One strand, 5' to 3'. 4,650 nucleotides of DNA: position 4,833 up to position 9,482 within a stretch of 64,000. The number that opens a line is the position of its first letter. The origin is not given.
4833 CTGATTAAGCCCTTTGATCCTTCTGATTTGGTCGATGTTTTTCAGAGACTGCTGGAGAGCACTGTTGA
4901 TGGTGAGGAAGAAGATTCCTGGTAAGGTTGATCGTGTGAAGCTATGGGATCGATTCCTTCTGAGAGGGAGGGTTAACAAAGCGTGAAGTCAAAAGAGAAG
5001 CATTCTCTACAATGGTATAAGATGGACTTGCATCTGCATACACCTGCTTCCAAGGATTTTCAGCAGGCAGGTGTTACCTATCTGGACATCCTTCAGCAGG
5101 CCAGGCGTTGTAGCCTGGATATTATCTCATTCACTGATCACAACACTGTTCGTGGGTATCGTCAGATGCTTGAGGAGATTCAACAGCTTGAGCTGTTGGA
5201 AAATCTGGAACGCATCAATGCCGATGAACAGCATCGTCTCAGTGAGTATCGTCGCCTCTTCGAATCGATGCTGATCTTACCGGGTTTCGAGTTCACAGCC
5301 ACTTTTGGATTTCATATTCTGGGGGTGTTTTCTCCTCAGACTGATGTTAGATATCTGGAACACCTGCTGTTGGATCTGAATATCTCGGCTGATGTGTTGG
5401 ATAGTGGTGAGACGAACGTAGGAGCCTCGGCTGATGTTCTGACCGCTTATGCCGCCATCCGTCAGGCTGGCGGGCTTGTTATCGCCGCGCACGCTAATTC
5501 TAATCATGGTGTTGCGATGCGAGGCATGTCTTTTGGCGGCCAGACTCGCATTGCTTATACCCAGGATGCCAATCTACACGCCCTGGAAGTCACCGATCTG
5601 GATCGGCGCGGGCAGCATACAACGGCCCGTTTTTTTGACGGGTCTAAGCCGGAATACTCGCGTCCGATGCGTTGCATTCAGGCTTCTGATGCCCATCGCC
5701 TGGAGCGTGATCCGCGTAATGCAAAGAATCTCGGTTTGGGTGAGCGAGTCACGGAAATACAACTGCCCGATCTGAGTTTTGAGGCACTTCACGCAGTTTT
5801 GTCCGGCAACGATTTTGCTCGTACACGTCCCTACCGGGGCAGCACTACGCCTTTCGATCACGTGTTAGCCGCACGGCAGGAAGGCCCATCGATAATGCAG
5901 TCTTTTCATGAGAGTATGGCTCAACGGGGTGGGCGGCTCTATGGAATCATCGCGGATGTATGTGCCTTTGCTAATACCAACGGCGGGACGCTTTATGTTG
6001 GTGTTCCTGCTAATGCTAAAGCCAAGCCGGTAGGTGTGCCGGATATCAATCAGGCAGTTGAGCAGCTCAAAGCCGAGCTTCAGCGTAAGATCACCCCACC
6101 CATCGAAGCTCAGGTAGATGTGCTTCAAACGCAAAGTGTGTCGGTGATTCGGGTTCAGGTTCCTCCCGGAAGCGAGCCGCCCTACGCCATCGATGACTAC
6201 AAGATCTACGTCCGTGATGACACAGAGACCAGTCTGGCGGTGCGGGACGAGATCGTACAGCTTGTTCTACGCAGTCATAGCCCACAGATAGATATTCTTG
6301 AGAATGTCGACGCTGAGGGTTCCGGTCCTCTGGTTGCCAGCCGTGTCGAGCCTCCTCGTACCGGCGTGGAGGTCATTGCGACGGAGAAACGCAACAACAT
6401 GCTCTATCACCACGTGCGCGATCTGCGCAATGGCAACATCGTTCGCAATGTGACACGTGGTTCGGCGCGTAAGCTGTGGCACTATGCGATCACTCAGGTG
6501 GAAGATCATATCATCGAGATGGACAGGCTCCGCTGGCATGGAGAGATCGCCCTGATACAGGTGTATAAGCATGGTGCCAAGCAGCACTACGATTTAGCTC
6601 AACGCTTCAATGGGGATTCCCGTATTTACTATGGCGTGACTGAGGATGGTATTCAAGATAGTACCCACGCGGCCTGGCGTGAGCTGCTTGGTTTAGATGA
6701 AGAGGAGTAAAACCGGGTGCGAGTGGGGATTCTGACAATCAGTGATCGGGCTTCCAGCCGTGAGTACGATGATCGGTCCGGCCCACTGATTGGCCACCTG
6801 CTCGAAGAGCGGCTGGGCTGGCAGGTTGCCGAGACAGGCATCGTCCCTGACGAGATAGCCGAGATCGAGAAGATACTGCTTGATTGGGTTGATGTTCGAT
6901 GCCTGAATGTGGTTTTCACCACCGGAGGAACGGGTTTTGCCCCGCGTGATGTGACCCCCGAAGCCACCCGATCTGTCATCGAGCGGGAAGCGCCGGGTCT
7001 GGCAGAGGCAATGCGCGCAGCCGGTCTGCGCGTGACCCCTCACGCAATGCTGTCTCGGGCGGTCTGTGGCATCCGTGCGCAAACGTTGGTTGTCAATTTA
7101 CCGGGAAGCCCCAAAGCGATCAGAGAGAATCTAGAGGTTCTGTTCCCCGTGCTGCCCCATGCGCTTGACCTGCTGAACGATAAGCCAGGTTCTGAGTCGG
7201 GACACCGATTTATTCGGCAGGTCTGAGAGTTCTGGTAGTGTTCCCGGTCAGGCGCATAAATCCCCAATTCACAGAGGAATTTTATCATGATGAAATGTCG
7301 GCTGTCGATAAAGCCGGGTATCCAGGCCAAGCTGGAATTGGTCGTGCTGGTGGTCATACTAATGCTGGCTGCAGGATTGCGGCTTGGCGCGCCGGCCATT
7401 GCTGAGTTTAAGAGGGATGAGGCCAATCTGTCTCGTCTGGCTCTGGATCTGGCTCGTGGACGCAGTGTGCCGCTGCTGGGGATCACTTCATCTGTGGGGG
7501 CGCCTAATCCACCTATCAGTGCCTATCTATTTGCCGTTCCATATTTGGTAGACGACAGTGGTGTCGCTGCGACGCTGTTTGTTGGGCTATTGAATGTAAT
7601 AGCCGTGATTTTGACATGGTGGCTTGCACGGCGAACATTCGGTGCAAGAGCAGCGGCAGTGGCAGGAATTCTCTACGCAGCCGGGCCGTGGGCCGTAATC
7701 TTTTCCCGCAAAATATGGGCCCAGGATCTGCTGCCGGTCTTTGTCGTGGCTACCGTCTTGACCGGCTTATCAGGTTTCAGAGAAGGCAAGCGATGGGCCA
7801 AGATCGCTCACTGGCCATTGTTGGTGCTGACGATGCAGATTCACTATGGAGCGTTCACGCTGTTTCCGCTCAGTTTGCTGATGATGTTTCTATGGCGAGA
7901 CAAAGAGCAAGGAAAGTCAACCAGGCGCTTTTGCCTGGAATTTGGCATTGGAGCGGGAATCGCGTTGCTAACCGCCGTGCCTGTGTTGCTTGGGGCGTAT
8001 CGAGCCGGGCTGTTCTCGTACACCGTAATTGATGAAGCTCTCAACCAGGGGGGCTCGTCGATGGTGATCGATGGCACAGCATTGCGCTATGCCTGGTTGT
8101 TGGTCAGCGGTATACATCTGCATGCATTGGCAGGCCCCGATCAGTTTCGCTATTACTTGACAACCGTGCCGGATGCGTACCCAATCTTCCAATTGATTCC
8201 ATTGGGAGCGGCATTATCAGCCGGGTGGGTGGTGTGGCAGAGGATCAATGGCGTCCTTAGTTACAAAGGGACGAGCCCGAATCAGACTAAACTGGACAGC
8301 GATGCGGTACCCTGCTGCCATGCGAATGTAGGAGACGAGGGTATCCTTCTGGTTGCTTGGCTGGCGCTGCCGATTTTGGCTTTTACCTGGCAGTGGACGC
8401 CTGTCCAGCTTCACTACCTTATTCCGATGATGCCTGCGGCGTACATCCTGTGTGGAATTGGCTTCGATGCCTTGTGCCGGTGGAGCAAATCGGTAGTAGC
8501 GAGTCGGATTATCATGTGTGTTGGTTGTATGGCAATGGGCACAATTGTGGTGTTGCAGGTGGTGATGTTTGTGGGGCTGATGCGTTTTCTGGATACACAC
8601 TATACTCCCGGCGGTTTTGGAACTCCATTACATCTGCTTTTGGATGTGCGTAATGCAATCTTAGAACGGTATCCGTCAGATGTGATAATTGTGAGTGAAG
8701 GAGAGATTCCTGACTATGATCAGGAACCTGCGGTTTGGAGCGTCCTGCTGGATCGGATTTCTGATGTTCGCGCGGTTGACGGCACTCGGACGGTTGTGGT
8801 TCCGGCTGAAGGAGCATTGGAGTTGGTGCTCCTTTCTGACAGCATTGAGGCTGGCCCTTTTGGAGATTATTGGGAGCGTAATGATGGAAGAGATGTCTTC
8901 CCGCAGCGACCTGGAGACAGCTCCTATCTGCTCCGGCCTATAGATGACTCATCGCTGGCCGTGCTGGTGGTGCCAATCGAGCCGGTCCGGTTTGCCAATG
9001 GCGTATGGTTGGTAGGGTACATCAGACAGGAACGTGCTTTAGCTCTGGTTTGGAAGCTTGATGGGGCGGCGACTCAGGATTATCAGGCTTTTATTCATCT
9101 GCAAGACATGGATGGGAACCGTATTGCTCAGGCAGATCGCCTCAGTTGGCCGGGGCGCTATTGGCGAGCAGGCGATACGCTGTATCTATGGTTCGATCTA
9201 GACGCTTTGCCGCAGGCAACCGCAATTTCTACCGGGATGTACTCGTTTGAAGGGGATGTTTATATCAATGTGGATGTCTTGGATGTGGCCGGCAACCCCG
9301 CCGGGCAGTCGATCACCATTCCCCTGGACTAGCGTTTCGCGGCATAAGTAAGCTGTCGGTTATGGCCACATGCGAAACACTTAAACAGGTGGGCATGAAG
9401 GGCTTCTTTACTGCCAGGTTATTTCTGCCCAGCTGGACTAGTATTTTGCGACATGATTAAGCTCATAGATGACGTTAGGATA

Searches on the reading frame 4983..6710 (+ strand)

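Call 12: search_protein_families(library=pfam, proteins=[window:4983-6710:+], max_evalue=0.0001)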
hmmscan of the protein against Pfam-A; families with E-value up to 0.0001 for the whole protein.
window:4983-6710:+ (575 aa): 1 family
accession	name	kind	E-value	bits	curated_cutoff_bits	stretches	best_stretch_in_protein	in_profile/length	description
PF04326.19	SLFN_AlbA_2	-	6.2e-18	65.9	25.3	1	316-416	19-114/118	Schlafen, AlbA_2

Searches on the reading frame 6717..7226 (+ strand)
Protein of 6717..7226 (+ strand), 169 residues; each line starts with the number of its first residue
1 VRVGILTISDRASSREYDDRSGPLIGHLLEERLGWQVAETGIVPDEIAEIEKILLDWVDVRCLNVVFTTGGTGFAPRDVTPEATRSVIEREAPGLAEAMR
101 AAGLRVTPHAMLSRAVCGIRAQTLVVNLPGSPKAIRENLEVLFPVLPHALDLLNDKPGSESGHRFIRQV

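Call 12: search_protein_families(library=pfam, proteins=[window:6717-7226:+], max_evalue=0.0001)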
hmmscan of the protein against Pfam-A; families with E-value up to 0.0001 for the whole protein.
window:6717-7226:+ (169 aa): 1 family
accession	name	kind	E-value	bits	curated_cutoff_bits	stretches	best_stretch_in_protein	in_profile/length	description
PF00994.29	MoCF_biosynth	-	2e-33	115.5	26.6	1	4-148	1-144/144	Probable molybdopterin binding domain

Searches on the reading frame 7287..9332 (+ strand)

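Call 12: search_protein_families(library=pfam, proteins=[window:7287-9332:+], max_evalue=0.0001)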
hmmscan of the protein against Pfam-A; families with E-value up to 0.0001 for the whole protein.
window:7287-9332:+ (681 aa): 1 family
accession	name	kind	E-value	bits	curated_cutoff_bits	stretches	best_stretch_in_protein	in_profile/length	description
PF13231.12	PMT_2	-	2.1e-07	31.8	26.1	1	75-234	3-158/160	Dolichyl-phosphate-mannose-protein mannosyltransferase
